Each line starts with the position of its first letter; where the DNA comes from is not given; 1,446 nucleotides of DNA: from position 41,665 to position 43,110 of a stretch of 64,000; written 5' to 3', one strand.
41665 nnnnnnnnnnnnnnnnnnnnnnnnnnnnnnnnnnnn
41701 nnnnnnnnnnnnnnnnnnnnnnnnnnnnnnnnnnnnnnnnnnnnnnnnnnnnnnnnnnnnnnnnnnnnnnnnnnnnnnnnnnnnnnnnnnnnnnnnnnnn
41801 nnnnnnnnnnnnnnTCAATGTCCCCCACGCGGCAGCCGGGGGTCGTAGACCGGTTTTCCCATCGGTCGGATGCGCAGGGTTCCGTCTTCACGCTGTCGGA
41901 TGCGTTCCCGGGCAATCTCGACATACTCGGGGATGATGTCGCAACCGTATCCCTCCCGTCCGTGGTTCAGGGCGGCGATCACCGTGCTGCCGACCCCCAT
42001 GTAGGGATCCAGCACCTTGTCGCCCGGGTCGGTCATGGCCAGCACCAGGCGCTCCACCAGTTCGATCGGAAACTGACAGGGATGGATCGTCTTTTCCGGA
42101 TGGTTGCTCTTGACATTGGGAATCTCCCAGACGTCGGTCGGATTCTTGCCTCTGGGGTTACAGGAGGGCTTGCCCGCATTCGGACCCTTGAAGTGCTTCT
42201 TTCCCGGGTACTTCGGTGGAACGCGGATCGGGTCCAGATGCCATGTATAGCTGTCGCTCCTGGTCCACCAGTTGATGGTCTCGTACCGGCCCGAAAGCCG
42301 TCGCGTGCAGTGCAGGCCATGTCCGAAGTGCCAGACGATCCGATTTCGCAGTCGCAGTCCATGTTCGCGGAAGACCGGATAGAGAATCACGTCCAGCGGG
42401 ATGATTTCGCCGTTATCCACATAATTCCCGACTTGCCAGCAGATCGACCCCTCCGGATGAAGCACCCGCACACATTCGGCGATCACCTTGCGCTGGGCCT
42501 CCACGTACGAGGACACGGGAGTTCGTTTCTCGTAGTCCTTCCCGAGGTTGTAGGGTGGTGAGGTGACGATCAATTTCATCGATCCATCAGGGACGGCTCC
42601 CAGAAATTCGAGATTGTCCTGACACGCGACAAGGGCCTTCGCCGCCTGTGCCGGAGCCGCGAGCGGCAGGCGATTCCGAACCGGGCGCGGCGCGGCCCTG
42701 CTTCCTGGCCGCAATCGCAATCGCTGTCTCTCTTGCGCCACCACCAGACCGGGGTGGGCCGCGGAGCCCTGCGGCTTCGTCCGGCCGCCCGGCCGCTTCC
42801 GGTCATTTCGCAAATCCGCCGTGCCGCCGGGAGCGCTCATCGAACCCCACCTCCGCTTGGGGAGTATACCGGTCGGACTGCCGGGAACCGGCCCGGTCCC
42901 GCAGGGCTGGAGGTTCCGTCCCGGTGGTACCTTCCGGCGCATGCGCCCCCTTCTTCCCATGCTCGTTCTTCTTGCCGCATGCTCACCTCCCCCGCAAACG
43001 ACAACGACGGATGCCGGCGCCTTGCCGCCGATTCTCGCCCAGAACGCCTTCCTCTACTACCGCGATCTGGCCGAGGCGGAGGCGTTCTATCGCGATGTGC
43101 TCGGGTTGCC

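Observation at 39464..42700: Low-GC BglII-like Type II R-M island adjacent to an extended COG1373/DUF4143 ATPase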

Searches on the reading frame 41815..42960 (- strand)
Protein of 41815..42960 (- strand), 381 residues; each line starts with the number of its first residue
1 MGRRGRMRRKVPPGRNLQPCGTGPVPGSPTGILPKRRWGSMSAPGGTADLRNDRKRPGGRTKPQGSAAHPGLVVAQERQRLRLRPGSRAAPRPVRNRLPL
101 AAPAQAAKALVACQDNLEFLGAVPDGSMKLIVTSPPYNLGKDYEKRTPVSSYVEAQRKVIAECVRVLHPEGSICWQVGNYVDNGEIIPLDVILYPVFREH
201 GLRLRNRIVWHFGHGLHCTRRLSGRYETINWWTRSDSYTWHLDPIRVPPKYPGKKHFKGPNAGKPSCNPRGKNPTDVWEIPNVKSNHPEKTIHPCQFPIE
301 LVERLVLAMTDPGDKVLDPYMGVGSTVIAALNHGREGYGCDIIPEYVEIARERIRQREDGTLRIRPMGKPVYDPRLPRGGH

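Call 3: search_protein_families(library=pfam, proteins=[window:41815-42960:-], max_evalue=0.1)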
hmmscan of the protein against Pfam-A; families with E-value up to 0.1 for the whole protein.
window:41815-42960:- (381 aa): 4 families
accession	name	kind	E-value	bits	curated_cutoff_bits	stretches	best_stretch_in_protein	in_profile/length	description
PF01555.25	N6_N4_Mtase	-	5.6e-50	170.8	26.7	1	129-351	2-220/221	DNA methylase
PF08241.18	Methyltransf_11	-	0.00012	23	21.2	0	151-173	71-93/95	Methyltransferase domain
PF13649.12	Methyltransf_25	-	0.0013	19.9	27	0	316-358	1-45/97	Methyltransferase domain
PF08242.18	Methyltransf_12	-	0.027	15.6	30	0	322-360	6-46/98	Methyltransferase domain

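Call 4: search_protein_families(library=ncbifam, proteins=[window:41815-42960:-], max_evalue=0.1)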
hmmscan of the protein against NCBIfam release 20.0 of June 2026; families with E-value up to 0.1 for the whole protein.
window:41815-42960:- (381 aa): 7 families
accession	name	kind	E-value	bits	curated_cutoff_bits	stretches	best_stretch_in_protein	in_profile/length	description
NF008572.0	PRK11524.1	equivalog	9.2e-32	110.3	292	1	109-357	15-259/294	adenine-specific DNA-methyltransferase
NF050803.1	DnaMtaseCcrMCaul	equivalog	1.2e-19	70.5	830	2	285-358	179-251/350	adenine-specific DNA-methyltransferase CcrM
NF010253.0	PRK13699.1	subfamily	3.9e-12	46.3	244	1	288-355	139-206/226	DNA methyltransferase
TIGR01177.1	TIGR01177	hypoth_equivalog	9.3e-06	25.2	316.55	1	307-351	177-221/330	TIGR01177 family methyltransferase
NF043040.1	corrin_prot_MT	hypoth_equivalog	0.00012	21.6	180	1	302-367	31-97/216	corrinoid protein-associated methyltransferase CpaM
NF045667.1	MTase_DVU1556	equivalog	0.0011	18.5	155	0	303-356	12-67/213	DVU_1556 family methyltransferase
NF008823.0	PRK11873.1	subfamily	0.0078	15.7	263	0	307-356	72-124/272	arsenite methyltransferase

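Call 8: search_solved_structures(query=window:41815-42960:-, max_evalue=0.001, show_alignments=1)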
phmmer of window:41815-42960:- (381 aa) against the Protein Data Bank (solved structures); distinct sequences matched with E-value up to 0.001: 13.
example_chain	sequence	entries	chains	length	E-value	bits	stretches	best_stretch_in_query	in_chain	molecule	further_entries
1nw8_A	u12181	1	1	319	2e-34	122.5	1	115-359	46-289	MODIFICATION METHYLASE RSRI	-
1eg2_A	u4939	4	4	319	2.8e-34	122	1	115-359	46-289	MODIFICATION METHYLASE RSRI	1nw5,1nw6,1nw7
8urk_A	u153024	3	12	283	3e-32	115.4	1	99-355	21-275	Methyltransferase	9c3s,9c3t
9c3u_A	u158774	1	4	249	1.1e-31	113.6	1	119-355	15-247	Methyltransferase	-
1g60_A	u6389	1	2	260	1.5e-20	76.9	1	117-356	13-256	Adenine-specific Methyltransferase MboIIA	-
2zie_A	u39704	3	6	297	2.5e-19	72.8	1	115-358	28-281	Putative modification methylase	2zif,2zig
6pbd_A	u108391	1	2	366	3.9e-15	59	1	115-379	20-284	Modification methylase CcrMI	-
8s9m_A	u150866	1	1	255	3.9e-15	59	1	114-355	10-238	DNA cytosine-N4 methyltransferase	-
8s9n_A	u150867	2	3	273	5e-15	58.7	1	114-355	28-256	DNA cytosine-N4 methyltransferase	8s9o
5hek_A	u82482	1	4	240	6e-09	38.6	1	288-355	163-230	Adenine specific DNA methyltransferase (DpnA)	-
5hfj_A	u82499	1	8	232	6.3e-09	38.5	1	288-354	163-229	Adenine specific DNA methyltransferase (DpnA)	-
1boo_A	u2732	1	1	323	1.1e-08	37.7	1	257-353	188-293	PROTEIN (N-4 CYTOSINE-SPECIFIC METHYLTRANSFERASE PVU II)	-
5e71_A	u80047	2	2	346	0.00044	22.6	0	298-356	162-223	N2, N2-dimethylguanosine tRNA methyltransferase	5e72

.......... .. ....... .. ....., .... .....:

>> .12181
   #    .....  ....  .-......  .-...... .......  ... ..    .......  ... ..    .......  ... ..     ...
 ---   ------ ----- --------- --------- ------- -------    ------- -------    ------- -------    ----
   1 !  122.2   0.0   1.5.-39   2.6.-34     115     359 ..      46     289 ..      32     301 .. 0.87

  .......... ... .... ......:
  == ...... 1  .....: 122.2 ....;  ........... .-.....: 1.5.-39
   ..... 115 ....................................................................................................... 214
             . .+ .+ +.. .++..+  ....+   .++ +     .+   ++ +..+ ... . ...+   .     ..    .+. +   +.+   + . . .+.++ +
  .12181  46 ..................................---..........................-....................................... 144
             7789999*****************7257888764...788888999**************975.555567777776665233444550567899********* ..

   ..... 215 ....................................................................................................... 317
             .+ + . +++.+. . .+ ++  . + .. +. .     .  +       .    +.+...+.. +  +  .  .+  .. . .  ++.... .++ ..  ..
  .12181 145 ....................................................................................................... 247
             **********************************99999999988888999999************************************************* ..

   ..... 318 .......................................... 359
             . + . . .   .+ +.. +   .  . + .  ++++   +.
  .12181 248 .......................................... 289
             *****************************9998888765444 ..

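Call 21: search_protein_families(library=padloc, proteins=[window:41815-42840:-], max_evalue=0.01)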
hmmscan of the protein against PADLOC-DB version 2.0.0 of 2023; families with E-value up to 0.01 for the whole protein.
window:41815-42840:- (341 aa): 65 families (the best 25 are shown)
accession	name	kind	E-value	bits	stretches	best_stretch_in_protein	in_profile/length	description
PDLC03230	MTase_II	-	1.1e-80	269.6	1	46-313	14-281/360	Type II methyltransferase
PDLC03299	MTase_II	-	1.6e-71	239.3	1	69-333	15-278/296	Type II methyltransferase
PDLC03353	MTase_II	-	5.4e-40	135.6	1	73-319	13-255/260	Type II methyltransferase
PDLC03320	MTase_II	-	1.9e-39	133.6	1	62-318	26-278/289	Type II methyltransferase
PDLC03371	MTase_II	-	4.5e-39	132.6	1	67-318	9-256/260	Type II methyltransferase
PDLC03350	MTase_II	-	1.3e-34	118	1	69-317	58-298/312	Type II methyltransferase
PDLC03327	MTase_II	-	1.8e-34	117.5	1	73-315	44-285/319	Type II methyltransferase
PDLC03387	MTase_II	-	4e-33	112.8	2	157-316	135-277/289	Type II methyltransferase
PDLC03300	MTase_II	-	1.3e-27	94.7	2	110-317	84-279/302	Type II methyltransferase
PDLC03260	MTase_II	-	4.4e-24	83.1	2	236-323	233-320/349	Type II methyltransferase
PDLC03265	MTase_II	-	2.9e-22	77.5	2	234-314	251-328/333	Type II methyltransferase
PDLC03339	MTase_II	-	2.7e-20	70.5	1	233-316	190-273/399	Type II methyltransferase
PDLC03738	oMTase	-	3e-20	70.3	2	249-317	200-268/376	orphan methyltransferase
PDLC03216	MTase_II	-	1.5e-19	68.2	1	249-319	190-260/364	Type II methyltransferase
PDLC03295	MTase_II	-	4e-19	67.2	2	235-316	185-268/292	Type II methyltransferase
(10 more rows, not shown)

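Call 83: find_homologous_proteins(query=window:41815-42840:-)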
Query window:41815-42840:- (341 aa): 8000 proteins with E <= 0.001 among 8000 candidates; the best 120 are listed.
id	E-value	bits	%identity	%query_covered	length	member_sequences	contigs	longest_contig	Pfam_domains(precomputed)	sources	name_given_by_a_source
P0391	1.6e-176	605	85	86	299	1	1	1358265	PF01555.25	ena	-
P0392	8.5e-174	596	84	86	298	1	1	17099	PF01555.25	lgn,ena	-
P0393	1.3e-173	595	84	84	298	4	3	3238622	PF01555.25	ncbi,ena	-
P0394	4.2e-171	587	83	86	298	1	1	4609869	PF01555.25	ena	-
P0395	1.5e-169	582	82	84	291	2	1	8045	PF01555.25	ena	-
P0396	6.0e-168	577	86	80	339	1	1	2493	PF01555.25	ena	-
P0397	4.4e-166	571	80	86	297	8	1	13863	PF01555.25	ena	-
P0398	8.7e-165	566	74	96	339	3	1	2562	PF01555.25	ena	-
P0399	8.7e-163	560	83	80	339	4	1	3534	PF01555.25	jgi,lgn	-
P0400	5.3e-160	551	75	87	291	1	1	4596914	PF01555.25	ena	-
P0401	3.1e-159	548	80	81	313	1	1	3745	PF01555.25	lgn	-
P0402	1.4e-158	546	81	81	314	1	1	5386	PF01555.25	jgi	-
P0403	9.8e-158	543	80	81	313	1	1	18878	PF01555.25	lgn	-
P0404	5.7e-157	541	73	88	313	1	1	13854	PF01555.25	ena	-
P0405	2.3e-155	535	75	82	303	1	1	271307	PF01555.25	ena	-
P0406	5.3e-155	534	77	80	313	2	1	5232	PF01555.25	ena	-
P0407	1.2e-154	533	79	80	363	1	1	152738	PF01555.25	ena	-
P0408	1.8e-154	532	65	99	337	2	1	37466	PF01555.25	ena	-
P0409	3.4e-153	528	75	81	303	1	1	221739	PF01555.25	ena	-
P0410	3.8e-153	528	76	80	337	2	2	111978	PF01555.25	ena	-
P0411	1.3e-152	526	74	82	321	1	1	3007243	PF01555.25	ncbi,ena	-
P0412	1.3e-152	526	74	82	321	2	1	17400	PF01555.25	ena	-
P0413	1.4e-152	526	73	82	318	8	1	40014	PF01555.25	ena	-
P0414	2.3e-152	525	74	83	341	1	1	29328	PF01555.25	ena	-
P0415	2.9e-152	525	71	87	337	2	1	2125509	PF01555.25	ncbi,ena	-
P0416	3.7e-152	525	65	99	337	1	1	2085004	PF01555.25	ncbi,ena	-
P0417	4.7e-152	524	74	83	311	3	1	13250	PF01555.25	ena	-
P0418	4.9e-152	524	76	81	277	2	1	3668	PF01555.25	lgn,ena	-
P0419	6.6e-152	524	83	74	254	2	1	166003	PF01555.25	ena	-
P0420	8.1e-152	524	75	82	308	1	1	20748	PF01555.25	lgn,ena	-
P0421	8.3e-152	524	76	79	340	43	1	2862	PF01555.25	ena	-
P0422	8.6e-152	524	78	80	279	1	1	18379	PF01555.25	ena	-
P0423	9.0e-152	524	77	80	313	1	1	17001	PF01555.25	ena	-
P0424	1.1e-151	523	77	80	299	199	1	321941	PF01555.25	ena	-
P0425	1.2e-151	523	75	81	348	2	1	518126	PF01555.25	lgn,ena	-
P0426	1.4e-151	523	76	80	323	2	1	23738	PF01555.25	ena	-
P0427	1.5e-151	523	74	83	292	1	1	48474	PF01555.25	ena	-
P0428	1.5e-151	523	75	82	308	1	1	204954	PF01555.25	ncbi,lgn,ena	-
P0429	1.6e-151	523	78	80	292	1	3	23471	PF01555.25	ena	-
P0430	1.8e-151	523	72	82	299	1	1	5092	PF01555.25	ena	-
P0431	2.2e-151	522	78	80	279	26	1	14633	PF01555.25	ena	-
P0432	4.0e-151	521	76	79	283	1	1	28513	PF01555.25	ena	-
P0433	6.1e-151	521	77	80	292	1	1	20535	PF01555.25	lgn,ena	-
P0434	6.5e-151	521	74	82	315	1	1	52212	PF01555.25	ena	-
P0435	6.7e-151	521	77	80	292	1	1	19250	PF01555.25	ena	-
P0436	7.3e-151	521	73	84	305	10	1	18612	PF01555.25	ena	-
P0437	8.8e-151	520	75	79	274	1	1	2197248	PF01555.25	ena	-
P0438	9.2e-151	520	77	80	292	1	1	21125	PF01555.25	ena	-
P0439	9.7e-151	520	74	82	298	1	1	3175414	PF01555.25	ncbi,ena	-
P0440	1.1e-150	520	75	81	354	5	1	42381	PF01555.25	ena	-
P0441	1.1e-150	520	76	79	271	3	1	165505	PF01555.25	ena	-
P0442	1.3e-150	520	73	83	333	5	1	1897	PF01555.25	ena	-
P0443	1.4e-150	520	70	87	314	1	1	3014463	PF01555.25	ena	-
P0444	1.5e-150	520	74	82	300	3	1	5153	PF01555.25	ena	-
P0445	1.7e-150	519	73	82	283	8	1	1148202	PF01555.25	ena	-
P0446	1.7e-150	519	77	80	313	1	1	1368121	PF01555.25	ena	-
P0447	1.7e-150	519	74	79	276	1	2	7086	PF01555.25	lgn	-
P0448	1.8e-150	519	74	81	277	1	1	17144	PF01555.25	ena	-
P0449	1.8e-150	519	67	95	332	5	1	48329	PF01555.25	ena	-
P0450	2.0e-150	519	77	80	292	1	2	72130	PF01555.25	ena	-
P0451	2.2e-150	519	75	80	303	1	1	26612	PF01555.25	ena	-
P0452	2.5e-150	519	74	81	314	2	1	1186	PF01555.25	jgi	-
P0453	2.5e-150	519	71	86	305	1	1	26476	PF01555.25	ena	-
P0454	2.6e-150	519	67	95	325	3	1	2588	PF01555.25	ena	-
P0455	2.7e-150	519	74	81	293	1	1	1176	PF01555.25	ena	-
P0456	2.8e-150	519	78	79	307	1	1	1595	PF01555.25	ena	-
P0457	2.9e-150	519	72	84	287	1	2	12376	PF01555.25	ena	-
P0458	2.9e-150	519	75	80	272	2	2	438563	PF01555.25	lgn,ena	-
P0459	3.7e-150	518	73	82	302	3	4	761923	PF01555.25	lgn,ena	-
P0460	3.7e-150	518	75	80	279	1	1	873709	PF01555.25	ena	-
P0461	3.8e-150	518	71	84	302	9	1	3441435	PF01555.25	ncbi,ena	-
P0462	4.2e-150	518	73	82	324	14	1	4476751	PF01555.25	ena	-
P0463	4.4e-150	518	74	83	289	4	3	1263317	PF01555.25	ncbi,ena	-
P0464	4.5e-150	518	69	89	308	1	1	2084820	PF01555.25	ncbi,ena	-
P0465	4.6e-150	518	73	82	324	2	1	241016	PF01555.25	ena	-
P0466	5.9e-150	518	73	83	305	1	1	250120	PF01555.25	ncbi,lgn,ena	-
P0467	6.2e-150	517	77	80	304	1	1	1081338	PF01555.25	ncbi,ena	-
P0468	6.7e-150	517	72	83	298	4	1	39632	PF01555.25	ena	-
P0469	7.1e-150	517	74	82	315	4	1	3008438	PF01555.25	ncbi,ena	-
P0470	7.1e-150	517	72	82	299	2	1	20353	PF01555.25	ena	-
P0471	7.3e-150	517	74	82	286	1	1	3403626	PF01555.25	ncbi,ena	-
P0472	8.3e-150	517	76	80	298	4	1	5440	PF01555.25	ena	-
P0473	8.4e-150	517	72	84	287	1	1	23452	PF01555.25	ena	-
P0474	9.4e-150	517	75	80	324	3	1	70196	PF01555.25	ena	-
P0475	9.4e-150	517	73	84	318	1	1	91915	PF01555.25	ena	-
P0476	1.0e-149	517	75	79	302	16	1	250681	PF01555.25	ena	-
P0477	1.1e-149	517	73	82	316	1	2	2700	PF01555.25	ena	-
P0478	1.1e-149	517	74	80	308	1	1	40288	PF01555.25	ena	-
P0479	1.2e-149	517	70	87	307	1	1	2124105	PF01555.25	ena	-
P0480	1.2e-149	517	73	79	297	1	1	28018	PF01555.25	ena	-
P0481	1.2e-149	517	72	83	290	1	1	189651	PF01555.25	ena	-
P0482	1.2e-149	517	77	79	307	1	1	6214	PF01555.25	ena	-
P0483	1.3e-149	516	74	80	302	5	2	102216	PF01555.25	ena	-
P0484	1.3e-149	516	72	85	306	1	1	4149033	PF01555.25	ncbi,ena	-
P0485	1.4e-149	516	77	79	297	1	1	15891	PF01555.25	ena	-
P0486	1.4e-149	516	77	79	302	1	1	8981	PF01555.25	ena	-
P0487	1.4e-149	516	72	84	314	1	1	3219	PF01555.25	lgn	-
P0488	1.5e-149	516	72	83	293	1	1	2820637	PF01555.25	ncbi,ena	-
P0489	1.5e-149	516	72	83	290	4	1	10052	PF01555.25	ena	-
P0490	1.5e-149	516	69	84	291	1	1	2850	PF01555.25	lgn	-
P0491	1.6e-149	516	75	81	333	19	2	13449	PF01555.25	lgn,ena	-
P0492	1.6e-149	516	74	82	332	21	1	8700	PF01555.25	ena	-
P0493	1.6e-149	516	76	79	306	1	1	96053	PF01555.25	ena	-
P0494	1.7e-149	516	72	83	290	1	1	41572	PF01555.25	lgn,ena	-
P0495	1.7e-149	516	72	83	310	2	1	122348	PF01555.25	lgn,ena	-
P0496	1.7e-149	516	72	83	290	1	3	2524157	PF01555.25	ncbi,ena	-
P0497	1.7e-149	516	71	87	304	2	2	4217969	PF01555.25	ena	-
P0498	1.9e-149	516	76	80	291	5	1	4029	PF01555.25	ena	-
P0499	2.0e-149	516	73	82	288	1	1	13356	PF01555.25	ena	-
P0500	2.3e-149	516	73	83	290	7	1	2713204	PF01555.25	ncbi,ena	-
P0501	2.6e-149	515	68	87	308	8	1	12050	PF01555.25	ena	-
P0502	2.9e-149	515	65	94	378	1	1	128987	PF01555.25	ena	-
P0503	3.0e-149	515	72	85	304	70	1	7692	PF01555.25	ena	-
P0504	3.2e-149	515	72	84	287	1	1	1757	PF01555.25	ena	-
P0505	3.4e-149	515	75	80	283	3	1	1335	PF01555.25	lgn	-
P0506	3.4e-149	515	75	81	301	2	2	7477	PF01555.25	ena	-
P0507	3.5e-149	515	64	96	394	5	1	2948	PF01555.25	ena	-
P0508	3.6e-149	515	75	79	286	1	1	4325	PF01555.25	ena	-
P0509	3.7e-149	515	73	83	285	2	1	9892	PF01555.25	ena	-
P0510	3.8e-149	515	74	81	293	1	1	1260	PF01555.25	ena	-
